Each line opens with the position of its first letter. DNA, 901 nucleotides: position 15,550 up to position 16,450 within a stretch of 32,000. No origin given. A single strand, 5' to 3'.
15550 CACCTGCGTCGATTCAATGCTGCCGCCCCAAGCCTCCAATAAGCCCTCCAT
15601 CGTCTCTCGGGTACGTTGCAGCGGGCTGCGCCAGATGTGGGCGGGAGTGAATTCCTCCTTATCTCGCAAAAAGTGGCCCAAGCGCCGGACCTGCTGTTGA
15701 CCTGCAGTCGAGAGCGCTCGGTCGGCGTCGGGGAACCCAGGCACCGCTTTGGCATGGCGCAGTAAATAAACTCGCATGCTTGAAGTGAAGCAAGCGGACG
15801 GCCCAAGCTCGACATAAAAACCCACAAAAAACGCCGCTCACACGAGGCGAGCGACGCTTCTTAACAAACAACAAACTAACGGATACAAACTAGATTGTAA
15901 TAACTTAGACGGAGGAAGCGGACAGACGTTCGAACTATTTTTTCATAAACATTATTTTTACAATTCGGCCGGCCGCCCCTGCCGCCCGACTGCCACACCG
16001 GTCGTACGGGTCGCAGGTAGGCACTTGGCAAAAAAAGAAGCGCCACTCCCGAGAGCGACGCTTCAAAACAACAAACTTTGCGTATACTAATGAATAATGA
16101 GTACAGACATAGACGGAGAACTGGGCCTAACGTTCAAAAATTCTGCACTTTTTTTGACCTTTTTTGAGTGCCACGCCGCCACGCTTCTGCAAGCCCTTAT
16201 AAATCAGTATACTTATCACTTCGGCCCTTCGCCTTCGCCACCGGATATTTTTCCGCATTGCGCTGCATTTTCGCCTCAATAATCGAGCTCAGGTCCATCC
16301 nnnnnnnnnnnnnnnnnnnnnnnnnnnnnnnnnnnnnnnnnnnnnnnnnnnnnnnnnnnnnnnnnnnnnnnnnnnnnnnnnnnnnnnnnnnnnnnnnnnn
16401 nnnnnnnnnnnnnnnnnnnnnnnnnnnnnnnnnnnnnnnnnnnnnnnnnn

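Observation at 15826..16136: Tandem pair of candidate sRNAs, each with an ECF-sigma-type promoter motif and a strong terminator, next to an ECF sigma/anti-sigma operon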

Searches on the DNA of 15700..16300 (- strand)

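Call 4: search_rna_families(source=window, start=15700, end=16300, threshold=evalue, max_evalue=10)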
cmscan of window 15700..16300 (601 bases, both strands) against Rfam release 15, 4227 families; matches with E-value up to 10: 5.
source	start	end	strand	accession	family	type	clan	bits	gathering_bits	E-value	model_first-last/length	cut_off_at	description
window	16028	16090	-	RF02074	STnc240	Gene; sRNA;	-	21.8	55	1.1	1-77/77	no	Enterobacterial sRNA STnc240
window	16032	16078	-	RF02871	ncS54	Gene; sRNA;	-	20.3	43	0.043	1-79/79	no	Burkholderia sRNA 54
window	16036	16221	-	RF04180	BTnc231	Gene; sRNA;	-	18.4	80.4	0.27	1-154/154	no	Bacteroides sRNA BTnc231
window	16028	16114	-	RF04177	BTnc201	Gene; sRNA;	-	16.6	105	3.5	1-99/99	no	Bacteroides sRNA BTnc201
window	15719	15777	+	RF02940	COG3860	Cis-reg;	-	12.1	42.5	4.6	1-54/54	no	COG3860 RNA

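Call 37: build_rna_model(alignment_id=A2)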
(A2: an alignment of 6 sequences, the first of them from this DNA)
Model R1 built from alignment A2 (6 sequences, 95 columns); structure: RNAalifold consensus.
model positions 77; base pairs 14; branch points 0; effective number of sequences 1.89; information 0.734 bits per position. Calibrated on 0.2 Mb of random sequence (short: E-values are rough).
structure used (alignment columns):
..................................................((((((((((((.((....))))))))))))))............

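Call 38: search_with_rna_model(model_id=R1, sources=[window, L001, L002, L003, L004, L005, L006, L007, L008, L009, L010, L011, L012, L013, L014, L015, L016, L017, L018, L019, L020, L021, L022, L023, L024, L025, L026, L027, L028, L029, L030, L031, L032, L033, L034, L035, L036, L037, L038, L039, L040, L041, L042, L043, L044, L045, L046, L047, L048, L049, L050, L051, L052, L053, L054, L055, L056, L057, L058, L059, L060, L061, L062, L063, L064, L065, L066, L067, L068, L069, L070, L071, L072, L073, L074, L075, L076, L077, L078, L079, L080, L081, L082, L083, L084, L085, L086, L087, L089], max_evalue=10)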
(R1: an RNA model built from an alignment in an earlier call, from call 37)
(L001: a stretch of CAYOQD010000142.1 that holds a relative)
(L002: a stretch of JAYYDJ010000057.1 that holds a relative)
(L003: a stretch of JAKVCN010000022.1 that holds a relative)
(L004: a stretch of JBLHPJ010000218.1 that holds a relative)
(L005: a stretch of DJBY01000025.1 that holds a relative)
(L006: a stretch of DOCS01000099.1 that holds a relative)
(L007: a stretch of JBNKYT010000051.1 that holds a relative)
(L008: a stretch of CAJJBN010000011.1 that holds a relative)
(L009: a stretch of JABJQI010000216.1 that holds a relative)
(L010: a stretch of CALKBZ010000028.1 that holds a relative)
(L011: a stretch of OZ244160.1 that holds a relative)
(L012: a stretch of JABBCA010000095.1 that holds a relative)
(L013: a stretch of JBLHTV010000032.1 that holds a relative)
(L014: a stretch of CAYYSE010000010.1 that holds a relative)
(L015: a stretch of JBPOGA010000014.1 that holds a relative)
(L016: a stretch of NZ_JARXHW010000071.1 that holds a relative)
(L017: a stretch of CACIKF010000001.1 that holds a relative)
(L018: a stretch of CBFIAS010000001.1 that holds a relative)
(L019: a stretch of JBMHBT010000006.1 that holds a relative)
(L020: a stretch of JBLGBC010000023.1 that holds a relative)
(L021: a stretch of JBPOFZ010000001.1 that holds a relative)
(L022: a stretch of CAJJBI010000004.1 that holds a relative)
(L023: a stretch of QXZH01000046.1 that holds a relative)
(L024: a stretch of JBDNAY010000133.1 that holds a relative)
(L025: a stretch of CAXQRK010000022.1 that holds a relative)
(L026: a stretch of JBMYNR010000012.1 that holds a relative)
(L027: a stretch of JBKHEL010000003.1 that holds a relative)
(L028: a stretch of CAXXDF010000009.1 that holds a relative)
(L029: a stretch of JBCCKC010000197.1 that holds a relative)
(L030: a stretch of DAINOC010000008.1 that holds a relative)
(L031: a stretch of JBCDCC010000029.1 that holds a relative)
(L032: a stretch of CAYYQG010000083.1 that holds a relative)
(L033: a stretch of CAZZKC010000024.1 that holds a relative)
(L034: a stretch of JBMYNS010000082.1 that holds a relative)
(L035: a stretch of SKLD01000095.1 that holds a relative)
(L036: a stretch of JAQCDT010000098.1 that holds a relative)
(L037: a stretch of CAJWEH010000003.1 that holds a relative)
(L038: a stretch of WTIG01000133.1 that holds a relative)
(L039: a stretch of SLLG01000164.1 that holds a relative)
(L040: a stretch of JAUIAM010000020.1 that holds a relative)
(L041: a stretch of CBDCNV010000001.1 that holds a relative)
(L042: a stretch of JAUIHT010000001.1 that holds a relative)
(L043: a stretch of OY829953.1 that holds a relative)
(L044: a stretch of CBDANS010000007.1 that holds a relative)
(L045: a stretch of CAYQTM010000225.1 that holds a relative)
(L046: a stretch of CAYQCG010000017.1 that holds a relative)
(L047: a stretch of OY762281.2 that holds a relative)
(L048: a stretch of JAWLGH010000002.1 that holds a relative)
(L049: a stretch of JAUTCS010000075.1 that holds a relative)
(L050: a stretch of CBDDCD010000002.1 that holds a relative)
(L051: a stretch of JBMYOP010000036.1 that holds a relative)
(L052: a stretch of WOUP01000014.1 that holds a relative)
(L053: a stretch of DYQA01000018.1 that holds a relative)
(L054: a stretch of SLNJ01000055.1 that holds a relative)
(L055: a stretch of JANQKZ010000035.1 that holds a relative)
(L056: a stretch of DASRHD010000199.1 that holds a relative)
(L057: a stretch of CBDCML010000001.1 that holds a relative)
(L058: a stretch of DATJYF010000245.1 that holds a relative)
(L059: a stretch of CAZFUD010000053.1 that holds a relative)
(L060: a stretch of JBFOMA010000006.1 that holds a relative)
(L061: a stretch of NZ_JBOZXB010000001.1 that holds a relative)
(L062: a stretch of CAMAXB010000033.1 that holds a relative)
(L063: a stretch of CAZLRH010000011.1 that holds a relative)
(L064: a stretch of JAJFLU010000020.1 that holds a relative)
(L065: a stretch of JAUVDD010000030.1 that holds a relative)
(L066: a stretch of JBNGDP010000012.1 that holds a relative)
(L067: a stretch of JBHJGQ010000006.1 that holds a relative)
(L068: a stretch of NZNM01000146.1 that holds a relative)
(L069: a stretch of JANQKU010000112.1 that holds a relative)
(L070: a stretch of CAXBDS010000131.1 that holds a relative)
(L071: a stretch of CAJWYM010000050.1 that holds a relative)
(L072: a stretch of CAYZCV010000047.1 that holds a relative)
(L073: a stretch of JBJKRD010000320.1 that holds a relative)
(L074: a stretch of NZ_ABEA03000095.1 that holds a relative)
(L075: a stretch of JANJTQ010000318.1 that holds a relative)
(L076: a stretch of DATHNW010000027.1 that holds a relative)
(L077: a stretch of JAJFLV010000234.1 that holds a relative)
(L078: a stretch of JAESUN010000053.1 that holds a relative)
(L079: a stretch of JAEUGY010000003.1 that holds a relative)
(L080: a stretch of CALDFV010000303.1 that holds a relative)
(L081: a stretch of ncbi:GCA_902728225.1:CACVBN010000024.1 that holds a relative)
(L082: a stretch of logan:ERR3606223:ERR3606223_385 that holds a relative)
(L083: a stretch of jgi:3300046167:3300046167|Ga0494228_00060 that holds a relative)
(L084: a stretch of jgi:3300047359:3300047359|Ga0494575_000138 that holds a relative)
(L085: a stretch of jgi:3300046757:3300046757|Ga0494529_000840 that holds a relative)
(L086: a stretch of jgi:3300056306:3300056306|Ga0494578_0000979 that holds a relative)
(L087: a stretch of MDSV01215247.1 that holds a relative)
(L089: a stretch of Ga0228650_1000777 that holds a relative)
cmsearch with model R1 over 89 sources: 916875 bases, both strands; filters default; matches with E-value up to 10: 17.
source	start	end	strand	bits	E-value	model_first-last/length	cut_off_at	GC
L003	5788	5864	+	99.6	5e-21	1-77/77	no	0.4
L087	2541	2617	+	99.1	6.5e-21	1-77/77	no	0.42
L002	5794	5870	+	94.1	1.1e-19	1-77/77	no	0.45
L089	5102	5175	-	92.7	2.4e-19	1-77/77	no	0.42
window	16029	16102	-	90.7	7.4e-19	1-77/77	no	0.41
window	15817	15891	-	44.3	2e-07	1-77/77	no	0.45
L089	4890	4964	-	44.3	2e-07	1-77/77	no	0.45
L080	8778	8847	-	22.8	0.039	1-77/77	no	0.3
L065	4021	4090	+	21.8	0.067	1-77/77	no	0.37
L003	5825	5856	-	21.6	0.073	38-69/77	no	0.66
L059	9745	9818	-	19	0.32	1-77/77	no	0.5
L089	5110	5137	+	18.6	0.4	38-69/77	no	0.71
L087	2578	2609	-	18.1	0.53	38-69/77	no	0.66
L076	4735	4774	+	15.3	2.7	35-77/77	no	0.57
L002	5833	5860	-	14.9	3.4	40-67/77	no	0.71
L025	84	117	+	14.7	3.6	38-77/77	no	0.44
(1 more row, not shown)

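Call 58: search_with_rna_model(model_id=R1, sources=[window, L002, L003, L087, L134, L135, L136, L138, L140, L141, L142], max_evalue=1, make_alignment=true)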
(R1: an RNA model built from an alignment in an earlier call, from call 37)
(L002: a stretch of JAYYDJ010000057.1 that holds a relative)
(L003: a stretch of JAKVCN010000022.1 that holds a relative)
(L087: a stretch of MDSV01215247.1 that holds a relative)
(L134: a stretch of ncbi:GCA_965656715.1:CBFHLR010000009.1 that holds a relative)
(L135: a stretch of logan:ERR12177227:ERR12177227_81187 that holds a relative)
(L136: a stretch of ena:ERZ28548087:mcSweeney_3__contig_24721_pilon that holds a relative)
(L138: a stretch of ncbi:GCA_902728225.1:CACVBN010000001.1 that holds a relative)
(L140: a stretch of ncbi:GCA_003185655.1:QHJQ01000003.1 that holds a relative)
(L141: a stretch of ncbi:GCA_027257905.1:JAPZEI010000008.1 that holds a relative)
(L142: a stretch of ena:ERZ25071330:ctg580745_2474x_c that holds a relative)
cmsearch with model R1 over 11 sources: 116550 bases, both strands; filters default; matches with E-value up to 1: 25.
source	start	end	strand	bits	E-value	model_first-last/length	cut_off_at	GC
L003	5788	5864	+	99.6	6.3e-22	1-77/77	no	0.4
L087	2541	2617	+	99.1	8.2e-22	1-77/77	no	0.42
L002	5794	5870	+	94.1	1.4e-20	1-77/77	no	0.45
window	16029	16102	-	90.7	9.4e-20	1-77/77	no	0.41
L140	3463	3539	+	53.8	1.1e-10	1-77/77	no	0.44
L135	3759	3829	+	45.3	1.4e-08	1-77/77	no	0.41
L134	4459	4537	+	44.3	2.4e-08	1-77/77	no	0.39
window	15817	15891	-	44.3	2.5e-08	1-77/77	no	0.45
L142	3546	3616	+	41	1.6e-07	1-77/77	no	0.44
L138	3692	3769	+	36.6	1.9e-06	1-77/77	no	0.37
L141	3456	3529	+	36.2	2.4e-06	1-77/77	no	0.35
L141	3629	3701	+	34.9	5.2e-06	1-77/77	no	0.44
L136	4465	4540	+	34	8.3e-06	1-77/77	no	0.42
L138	3464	3538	+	30.6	5.9e-05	1-77/77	no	0.39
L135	3942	4013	+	24.6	0.0018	1-77/77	no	0.42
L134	4620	4694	+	23.7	0.003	1-77/77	no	0.44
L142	3695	3769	+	22.8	0.005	1-77/77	no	0.44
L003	5825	5856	-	21.6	0.0093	38-69/77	no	0.66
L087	2578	2609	-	18.1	0.068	38-69/77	no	0.66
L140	3502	3529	-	17.9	0.078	40-67/77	no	0.71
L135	5284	5340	+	16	0.23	1-77/77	no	0.33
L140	3716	3771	-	15.5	0.31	1-77/77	no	0.43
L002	5833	5860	-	14.9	0.43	40-67/77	no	0.71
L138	3730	3761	-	14.4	0.56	38-71/77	no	0.56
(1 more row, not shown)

Alignment A3: 25 matches aligned to the model, 95 columns, each read 5' to 3' on its own strand. Consensus structure (alignment columns), stored with it:
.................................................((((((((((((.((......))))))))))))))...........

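Call 59: search_with_rna_model(model_id=R1, sources=[window, L002, L003, L087, L134, L135, L136, L138, L140, L141, L142], max_evalue=0.006, make_alignment=true)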
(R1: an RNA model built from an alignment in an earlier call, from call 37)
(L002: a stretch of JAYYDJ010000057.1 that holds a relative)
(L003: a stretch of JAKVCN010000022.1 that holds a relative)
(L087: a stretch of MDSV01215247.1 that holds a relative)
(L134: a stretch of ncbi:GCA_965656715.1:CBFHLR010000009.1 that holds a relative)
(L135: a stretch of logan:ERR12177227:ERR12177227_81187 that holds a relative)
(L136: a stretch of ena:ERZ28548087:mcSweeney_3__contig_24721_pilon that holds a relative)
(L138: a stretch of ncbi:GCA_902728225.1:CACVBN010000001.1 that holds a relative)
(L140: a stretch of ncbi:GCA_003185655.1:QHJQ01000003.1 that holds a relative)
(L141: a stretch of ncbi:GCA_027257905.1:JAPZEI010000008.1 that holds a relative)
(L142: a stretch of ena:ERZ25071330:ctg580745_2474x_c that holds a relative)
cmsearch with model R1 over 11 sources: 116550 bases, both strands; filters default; matches with E-value up to 0.006: 17.
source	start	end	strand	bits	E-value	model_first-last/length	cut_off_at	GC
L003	5788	5864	+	99.6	6.3e-22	1-77/77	no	0.4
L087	2541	2617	+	99.1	8.2e-22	1-77/77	no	0.42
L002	5794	5870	+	94.1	1.4e-20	1-77/77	no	0.45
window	16029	16102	-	90.7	9.4e-20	1-77/77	no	0.41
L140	3463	3539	+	53.8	1.1e-10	1-77/77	no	0.44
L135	3759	3829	+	45.3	1.4e-08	1-77/77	no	0.41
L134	4459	4537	+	44.3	2.4e-08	1-77/77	no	0.39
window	15817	15891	-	44.3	2.5e-08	1-77/77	no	0.45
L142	3546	3616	+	41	1.6e-07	1-77/77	no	0.44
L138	3692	3769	+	36.6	1.9e-06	1-77/77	no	0.37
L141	3456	3529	+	36.2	2.4e-06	1-77/77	no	0.35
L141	3629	3701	+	34.9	5.2e-06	1-77/77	no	0.44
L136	4465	4540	+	34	8.3e-06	1-77/77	no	0.42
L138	3464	3538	+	30.6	5.9e-05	1-77/77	no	0.39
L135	3942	4013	+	24.6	0.0018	1-77/77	no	0.42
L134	4620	4694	+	23.7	0.003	1-77/77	no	0.44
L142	3695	3769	+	22.8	0.005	1-77/77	no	0.44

Alignment A4: 17 matches aligned to the model, 94 columns, each read 5' to 3' on its own strand. Consensus structure (alignment columns), stored with it:
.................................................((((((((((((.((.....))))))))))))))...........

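Call 78: build_rna_model(alignment_id=A4)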
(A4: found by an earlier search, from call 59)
Model R2 built from alignment A4 (17 sequences, 94 columns); structure: stored with the alignment.
model positions 78; base pairs 14; branch points 0; effective number of sequences 4.63; information 0.725 bits per position. Calibrated on 0.2 Mb of random sequence (short: E-values are rough).
structure used (alignment columns):
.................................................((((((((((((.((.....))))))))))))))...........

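Call 79: search_with_rna_model(model_id=R2, sources=[window, L001, L004, L005, L006, L007, L008, L009, L010, L011, L012, L013, L014, L015, L016, L017, L018, L019, L020, L021, L022, L023, L024, L025, L026, L027, L028, L029, L030, L031, L032, L033, L034, L035, L036, L037, L038, L039, L040, L041, L042, L043, L044, L045, L046, L047, L048, L049, L050, L051, L052, L053, L054, L055, L056, L057, L058, L059, L060, L061, L062, L063, L064, L065, L066, L067, L068, L069, L070, L071, L072, L073, L074, L075, L076, L077, L078, L079, L080, L081, L082, L083, L084, L085, L086, L134, L135, L136, L138, L140, L141, L142], max_evalue=1)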
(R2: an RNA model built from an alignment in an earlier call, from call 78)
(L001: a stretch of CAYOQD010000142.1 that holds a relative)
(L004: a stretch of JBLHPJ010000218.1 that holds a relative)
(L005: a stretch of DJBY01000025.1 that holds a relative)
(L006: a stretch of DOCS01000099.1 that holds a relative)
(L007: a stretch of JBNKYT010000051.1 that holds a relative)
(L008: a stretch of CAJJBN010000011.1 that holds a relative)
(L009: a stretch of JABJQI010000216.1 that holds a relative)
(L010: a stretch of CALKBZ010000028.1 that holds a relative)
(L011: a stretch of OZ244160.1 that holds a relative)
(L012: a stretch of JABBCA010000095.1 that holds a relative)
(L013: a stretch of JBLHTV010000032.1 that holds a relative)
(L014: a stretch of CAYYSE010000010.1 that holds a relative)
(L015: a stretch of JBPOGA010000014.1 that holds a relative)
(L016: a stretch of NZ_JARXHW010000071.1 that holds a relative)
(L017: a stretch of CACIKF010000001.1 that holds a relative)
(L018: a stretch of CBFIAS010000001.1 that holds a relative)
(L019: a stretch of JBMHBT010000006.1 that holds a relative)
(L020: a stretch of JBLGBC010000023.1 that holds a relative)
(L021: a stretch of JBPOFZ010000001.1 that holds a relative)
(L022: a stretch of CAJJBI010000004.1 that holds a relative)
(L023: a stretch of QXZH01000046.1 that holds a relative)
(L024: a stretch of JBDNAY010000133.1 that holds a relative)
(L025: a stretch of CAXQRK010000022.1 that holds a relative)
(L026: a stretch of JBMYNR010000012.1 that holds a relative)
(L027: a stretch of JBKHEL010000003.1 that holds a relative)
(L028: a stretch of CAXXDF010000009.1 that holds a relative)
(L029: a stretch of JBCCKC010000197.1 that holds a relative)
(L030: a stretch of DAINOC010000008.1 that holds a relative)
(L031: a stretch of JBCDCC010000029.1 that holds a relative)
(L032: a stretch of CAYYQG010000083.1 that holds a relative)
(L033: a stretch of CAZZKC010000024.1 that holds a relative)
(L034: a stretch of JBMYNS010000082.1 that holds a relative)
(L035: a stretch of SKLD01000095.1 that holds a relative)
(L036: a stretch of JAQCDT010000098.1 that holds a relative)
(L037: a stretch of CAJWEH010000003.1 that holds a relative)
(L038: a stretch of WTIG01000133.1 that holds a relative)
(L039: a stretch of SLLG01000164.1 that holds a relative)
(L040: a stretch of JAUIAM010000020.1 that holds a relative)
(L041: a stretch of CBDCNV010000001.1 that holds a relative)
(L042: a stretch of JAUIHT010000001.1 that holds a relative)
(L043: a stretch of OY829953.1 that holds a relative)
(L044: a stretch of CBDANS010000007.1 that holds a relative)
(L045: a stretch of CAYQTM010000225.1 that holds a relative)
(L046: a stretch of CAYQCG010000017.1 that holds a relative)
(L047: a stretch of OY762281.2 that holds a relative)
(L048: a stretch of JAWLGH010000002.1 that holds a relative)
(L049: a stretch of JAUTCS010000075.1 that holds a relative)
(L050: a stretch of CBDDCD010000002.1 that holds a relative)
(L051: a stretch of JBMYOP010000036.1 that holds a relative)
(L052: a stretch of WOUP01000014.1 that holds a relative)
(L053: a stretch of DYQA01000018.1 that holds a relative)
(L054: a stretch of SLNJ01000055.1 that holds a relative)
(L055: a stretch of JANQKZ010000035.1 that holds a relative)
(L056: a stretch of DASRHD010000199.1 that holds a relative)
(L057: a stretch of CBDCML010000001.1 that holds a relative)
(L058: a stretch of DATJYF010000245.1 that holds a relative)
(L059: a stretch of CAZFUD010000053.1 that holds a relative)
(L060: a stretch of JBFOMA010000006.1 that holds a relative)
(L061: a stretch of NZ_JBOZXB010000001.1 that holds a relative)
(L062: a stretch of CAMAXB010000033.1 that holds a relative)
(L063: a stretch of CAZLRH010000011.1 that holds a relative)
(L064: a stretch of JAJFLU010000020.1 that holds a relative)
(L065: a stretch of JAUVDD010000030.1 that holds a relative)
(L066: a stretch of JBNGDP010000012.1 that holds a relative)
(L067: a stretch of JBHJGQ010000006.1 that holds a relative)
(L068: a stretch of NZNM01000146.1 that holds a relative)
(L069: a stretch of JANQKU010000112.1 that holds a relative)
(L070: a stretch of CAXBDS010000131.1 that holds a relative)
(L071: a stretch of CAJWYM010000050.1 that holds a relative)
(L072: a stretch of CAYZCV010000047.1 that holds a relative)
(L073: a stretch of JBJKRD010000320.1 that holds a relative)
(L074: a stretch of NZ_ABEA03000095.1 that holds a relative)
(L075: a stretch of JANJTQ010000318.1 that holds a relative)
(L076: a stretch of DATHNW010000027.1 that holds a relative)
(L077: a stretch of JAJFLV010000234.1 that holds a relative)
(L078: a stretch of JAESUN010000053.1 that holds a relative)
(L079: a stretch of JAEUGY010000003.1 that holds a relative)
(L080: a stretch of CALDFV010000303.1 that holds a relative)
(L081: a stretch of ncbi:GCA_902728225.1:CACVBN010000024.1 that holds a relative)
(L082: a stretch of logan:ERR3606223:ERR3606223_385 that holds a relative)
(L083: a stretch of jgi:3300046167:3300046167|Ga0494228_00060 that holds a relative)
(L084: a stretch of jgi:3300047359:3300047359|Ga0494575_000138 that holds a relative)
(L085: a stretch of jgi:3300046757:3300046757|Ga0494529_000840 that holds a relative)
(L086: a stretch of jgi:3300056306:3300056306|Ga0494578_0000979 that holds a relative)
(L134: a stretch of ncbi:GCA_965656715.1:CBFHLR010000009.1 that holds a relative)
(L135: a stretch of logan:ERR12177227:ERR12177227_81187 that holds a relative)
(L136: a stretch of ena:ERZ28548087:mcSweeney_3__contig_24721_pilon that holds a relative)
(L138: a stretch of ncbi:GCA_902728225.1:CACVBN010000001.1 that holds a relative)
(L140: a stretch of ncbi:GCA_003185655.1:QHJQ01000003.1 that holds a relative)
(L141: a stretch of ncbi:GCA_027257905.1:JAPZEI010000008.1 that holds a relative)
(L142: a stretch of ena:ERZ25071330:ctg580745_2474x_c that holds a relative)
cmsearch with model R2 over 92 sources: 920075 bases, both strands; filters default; matches with E-value up to 1: 24.
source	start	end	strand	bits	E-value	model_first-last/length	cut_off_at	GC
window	16029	16102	-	71.9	1.6e-13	1-78/78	no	0.41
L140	3463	3539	+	71.6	1.9e-13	1-78/78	no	0.44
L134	4459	4537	+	71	2.6e-13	1-78/78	no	0.39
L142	3546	3616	+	70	4.6e-13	1-78/78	no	0.44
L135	3755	3829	+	68.3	1.1e-12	1-78/78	no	0.4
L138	3692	3769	+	64.8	7.4e-12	1-78/78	no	0.37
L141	3627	3701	+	62.4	2.7e-11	1-78/78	no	0.44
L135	3940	4013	+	61.3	4.8e-11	1-78/78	no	0.42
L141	3456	3529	+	60.8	6.3e-11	1-78/78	no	0.35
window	15820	15905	-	60.1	9.4e-11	1-78/78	no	0.43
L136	4465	4540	+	59.9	1e-10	1-78/78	no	0.42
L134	4620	4694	+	59.5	1.3e-10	1-78/78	no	0.44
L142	3695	3769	+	59.5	1.3e-10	1-78/78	no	0.44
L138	3464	3538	+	58.1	2.7e-10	1-78/78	no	0.39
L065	4021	4088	+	23.9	0.027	1-78/78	no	0.38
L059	9748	9784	-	21.6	0.09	39-75/78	no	0.49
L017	5854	5894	+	20.7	0.15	36-78/78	no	0.46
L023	1236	1276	+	20.6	0.16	36-78/78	no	0.46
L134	4502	4529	-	20.2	0.2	39-70/78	no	0.54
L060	3874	3943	+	18.8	0.41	1-78/78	no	0.44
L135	3794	3821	-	18.5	0.48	39-70/78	no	0.61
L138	5768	5805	-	18.5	0.49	39-78/78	no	0.5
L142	3582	3607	-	18.3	0.53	40-69/78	no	0.58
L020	79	143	+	17.6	0.78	1-78/78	no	0.42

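Call 82: search_with_rna_model(model_id=R2, sources=[L143, L145, L146], max_evalue=0.01)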
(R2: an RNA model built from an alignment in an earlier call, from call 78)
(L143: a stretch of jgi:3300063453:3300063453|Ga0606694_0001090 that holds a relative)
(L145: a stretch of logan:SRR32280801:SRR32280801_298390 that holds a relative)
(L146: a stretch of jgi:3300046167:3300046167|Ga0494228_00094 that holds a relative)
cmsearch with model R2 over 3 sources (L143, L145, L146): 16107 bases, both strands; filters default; matches with E-value up to 0.01: 7.
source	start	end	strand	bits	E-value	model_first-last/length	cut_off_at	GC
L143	2972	3048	+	66.7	4.5e-14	1-78/78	no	0.38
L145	3160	3239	+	60.7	1.2e-12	1-78/78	no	0.39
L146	3161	3240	+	60.7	1.2e-12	1-78/78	no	0.39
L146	2959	3037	+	58.3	4.2e-12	1-78/78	no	0.37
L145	2959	3037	+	57.9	5.3e-12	1-78/78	no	0.38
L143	3349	3428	+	57.1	8.2e-12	1-78/78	no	0.36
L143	3010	3040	-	19.6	0.0048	39-71/78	no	0.61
